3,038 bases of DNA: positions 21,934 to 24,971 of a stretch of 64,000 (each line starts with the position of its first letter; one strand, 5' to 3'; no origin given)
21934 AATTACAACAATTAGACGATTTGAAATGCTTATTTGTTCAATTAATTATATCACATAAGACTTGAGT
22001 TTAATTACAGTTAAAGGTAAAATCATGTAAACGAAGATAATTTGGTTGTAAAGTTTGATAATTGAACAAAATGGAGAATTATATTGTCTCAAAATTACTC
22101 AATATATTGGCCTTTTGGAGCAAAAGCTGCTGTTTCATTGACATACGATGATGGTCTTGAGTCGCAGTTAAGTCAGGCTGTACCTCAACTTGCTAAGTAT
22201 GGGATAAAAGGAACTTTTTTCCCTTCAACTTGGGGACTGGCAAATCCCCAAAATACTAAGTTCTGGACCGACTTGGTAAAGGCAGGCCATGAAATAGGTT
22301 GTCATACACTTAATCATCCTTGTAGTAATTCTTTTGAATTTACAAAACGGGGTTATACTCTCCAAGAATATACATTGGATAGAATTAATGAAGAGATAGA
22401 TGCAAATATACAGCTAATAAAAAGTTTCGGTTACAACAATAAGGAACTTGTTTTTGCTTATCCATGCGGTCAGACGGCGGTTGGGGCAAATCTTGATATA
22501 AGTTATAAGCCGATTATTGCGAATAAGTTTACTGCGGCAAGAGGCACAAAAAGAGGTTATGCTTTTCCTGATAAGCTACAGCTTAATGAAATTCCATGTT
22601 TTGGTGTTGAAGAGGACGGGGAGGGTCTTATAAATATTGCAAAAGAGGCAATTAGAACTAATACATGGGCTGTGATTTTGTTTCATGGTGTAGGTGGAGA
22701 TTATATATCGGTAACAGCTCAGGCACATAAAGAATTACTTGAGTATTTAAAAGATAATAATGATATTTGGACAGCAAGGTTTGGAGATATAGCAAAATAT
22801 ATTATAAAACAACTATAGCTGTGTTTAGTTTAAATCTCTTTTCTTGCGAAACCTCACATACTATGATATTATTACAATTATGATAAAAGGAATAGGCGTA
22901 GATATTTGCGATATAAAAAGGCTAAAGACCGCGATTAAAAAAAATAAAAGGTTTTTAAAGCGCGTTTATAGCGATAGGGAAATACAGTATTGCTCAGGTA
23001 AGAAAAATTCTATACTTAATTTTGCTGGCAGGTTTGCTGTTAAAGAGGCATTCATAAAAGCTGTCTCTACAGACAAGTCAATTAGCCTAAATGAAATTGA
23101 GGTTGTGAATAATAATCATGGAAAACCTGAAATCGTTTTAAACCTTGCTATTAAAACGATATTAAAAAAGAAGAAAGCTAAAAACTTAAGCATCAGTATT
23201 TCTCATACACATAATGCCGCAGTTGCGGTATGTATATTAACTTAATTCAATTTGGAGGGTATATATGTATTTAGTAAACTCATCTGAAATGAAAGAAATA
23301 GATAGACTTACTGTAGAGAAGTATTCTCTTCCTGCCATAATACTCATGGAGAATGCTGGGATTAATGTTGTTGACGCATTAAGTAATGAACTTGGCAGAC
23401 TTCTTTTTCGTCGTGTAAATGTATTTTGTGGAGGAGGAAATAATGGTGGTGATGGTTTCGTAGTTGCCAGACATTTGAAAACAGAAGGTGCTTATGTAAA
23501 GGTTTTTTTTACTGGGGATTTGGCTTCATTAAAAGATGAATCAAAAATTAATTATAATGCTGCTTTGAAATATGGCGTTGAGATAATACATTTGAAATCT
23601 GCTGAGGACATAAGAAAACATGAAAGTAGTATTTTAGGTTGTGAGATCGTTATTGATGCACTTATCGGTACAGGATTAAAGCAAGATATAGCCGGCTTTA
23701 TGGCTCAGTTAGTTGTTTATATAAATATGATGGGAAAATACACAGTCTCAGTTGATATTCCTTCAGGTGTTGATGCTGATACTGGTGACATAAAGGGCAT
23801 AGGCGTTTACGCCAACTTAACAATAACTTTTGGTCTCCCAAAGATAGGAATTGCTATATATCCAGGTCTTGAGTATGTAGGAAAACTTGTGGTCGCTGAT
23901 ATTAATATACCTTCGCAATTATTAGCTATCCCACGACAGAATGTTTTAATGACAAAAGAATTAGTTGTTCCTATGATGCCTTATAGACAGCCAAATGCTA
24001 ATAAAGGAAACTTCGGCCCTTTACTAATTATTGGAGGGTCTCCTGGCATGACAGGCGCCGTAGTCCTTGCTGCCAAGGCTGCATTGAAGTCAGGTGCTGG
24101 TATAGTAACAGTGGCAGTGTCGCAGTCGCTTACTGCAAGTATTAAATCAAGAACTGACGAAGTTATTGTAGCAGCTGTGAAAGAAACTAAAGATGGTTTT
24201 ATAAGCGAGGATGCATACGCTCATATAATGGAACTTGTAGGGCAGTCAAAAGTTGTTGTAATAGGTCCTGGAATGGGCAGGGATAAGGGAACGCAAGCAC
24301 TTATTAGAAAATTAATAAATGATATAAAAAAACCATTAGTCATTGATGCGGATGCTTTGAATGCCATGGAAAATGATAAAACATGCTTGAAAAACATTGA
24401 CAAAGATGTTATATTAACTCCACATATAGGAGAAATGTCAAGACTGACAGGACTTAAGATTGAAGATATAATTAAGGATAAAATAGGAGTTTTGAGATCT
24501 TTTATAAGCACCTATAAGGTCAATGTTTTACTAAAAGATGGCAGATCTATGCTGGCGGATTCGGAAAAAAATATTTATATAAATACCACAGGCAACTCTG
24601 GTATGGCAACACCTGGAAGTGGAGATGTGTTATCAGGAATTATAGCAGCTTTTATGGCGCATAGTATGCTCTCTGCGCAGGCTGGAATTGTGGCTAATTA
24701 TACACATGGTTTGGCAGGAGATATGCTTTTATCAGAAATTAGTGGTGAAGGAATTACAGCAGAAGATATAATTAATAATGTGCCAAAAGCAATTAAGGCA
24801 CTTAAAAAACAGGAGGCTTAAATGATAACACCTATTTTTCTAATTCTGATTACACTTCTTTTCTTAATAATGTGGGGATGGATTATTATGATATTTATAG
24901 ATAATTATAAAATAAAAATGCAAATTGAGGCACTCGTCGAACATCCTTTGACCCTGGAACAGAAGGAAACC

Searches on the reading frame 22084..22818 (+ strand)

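Call 44: search_protein_families(library=pfam, proteins=[window:22084-22818:+], max_evalue=0.001)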
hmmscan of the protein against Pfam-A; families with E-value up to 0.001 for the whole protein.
window:22084-22818:+ (244 aa): 1 family
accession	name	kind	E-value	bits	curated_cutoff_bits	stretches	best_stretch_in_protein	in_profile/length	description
PF01522.26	Polysacc_deac_1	-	4.6e-17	62.6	23.1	1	14-131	6-108/124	Polysaccharide deacetylase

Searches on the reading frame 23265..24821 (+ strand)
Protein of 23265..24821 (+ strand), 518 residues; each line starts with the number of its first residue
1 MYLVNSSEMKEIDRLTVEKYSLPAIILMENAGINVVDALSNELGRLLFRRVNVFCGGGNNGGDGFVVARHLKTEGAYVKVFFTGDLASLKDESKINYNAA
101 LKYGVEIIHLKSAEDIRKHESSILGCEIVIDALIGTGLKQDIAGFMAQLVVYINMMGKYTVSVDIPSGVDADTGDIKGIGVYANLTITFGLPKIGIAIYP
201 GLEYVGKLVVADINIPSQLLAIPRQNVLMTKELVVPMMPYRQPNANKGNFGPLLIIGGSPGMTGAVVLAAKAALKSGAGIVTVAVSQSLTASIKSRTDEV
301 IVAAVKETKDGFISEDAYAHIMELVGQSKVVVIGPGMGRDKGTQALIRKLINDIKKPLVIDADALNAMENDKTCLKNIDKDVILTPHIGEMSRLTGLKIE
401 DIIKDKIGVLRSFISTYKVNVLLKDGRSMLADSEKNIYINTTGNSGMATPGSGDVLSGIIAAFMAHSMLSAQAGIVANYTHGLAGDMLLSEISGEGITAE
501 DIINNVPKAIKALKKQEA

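Call 44: search_protein_families(library=pfam, proteins=[window:23265-24821:+], max_evalue=0.001)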
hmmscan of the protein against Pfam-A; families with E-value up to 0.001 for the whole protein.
window:23265-24821:+ (518 aa): 3 families
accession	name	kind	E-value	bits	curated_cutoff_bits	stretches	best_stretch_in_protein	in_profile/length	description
PF01256.23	Carb_kinase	-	2.7e-55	187.9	27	1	253-507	1-241/242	NAD(P)H-hydrate dehydratase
PF03853.21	YjeF_N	-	3.3e-47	161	24.9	1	26-195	3-169/169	YjeF-related protein N-terminus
PF08543.17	Phos_pyr_kin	-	1.1e-05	25.4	27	1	378-470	117-217/246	Phosphomethylpyrimidine kinase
